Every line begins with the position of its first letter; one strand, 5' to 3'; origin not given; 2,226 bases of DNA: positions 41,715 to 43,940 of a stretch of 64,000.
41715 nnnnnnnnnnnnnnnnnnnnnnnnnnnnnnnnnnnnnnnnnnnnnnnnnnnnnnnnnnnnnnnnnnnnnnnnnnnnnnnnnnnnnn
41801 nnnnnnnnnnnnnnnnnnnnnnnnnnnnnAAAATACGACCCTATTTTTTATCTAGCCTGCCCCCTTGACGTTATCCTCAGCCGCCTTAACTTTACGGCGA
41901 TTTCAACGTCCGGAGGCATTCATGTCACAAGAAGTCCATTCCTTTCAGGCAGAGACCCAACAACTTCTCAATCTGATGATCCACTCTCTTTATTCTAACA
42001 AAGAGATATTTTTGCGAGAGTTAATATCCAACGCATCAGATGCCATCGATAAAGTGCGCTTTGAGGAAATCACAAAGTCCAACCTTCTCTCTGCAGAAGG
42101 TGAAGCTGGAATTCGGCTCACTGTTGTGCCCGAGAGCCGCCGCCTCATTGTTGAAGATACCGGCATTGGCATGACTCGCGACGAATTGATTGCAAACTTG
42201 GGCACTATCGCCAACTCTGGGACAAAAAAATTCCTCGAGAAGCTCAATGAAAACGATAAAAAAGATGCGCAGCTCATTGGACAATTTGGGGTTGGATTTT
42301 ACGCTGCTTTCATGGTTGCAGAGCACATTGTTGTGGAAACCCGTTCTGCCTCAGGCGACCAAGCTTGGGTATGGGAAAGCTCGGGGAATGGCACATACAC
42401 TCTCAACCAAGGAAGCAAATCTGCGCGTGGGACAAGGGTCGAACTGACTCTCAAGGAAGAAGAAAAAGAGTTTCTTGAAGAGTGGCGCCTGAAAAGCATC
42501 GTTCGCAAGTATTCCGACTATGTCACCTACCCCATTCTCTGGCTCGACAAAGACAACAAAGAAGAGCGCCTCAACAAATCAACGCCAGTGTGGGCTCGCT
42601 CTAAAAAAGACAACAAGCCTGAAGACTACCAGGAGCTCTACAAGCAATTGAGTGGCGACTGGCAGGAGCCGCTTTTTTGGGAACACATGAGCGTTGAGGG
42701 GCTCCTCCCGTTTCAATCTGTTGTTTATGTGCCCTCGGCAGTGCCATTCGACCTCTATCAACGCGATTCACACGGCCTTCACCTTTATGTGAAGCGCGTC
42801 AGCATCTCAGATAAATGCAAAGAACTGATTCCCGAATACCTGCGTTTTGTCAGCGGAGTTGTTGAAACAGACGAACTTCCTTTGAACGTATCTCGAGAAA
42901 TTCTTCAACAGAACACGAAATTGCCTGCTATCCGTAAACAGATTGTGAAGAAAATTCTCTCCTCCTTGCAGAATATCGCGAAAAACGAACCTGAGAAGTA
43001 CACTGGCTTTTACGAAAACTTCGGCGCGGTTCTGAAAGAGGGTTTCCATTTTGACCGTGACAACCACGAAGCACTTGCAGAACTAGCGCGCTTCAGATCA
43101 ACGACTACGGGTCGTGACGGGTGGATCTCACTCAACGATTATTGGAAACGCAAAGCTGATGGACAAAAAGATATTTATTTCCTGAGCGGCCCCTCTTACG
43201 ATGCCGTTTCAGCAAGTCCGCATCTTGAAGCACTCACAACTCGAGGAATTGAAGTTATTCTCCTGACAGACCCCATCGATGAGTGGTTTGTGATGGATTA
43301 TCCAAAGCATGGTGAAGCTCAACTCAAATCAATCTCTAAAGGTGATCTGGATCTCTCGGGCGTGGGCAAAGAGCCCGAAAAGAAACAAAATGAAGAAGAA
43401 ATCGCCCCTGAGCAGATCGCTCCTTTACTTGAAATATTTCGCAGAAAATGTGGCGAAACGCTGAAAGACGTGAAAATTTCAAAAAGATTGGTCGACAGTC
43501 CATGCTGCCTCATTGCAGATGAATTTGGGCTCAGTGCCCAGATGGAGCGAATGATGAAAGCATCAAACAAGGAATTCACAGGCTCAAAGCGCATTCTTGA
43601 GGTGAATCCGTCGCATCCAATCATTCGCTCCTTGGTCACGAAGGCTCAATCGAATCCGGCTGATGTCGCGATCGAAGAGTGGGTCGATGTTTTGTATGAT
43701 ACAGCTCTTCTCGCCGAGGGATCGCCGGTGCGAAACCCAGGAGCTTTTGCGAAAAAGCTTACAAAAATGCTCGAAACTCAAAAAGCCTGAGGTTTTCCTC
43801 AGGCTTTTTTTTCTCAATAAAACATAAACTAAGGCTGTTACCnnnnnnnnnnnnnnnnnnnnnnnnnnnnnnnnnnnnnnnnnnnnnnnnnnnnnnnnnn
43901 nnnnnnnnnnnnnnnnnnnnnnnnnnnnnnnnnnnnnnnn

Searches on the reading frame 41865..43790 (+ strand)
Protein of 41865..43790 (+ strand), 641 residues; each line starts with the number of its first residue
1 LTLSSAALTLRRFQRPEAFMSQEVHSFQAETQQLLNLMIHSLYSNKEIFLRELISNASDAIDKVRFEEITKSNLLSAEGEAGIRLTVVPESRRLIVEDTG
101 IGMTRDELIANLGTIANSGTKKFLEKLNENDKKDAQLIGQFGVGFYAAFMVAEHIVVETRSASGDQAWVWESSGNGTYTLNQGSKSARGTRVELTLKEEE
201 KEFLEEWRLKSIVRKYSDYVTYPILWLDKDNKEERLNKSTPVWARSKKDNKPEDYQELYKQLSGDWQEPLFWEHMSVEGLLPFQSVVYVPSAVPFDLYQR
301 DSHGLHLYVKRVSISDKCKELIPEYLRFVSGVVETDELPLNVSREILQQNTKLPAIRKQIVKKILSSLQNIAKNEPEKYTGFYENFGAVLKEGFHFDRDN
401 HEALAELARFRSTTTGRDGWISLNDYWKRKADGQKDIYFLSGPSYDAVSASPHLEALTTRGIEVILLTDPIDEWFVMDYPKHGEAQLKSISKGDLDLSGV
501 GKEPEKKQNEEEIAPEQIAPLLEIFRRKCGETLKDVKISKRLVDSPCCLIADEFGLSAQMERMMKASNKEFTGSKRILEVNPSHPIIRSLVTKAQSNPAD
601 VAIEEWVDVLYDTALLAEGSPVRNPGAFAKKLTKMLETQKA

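Call 56: search_protein_families(library=pfam, proteins=[window:41865-43790:+], max_evalue=0.0001)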
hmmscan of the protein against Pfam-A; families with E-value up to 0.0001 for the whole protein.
window:41865-43790:+ (641 aa): 3 families
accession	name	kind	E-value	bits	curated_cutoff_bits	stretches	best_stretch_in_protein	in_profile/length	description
PF00183.23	HSP90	-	1.3e-133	447.1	24.4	1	231-638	77-488/518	Hsp90 protein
PF13589.12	HATPase_c_3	-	2e-09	38.1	25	1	49-163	6-96/137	Histidine kinase-, DNA gyrase B-, and HSP90-like ATPase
PF02518.31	HATPase_c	-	9.1e-07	29.7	26.4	1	47-199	3-110/111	Histidine kinase-, DNA gyrase B-, and HSP90-like ATPase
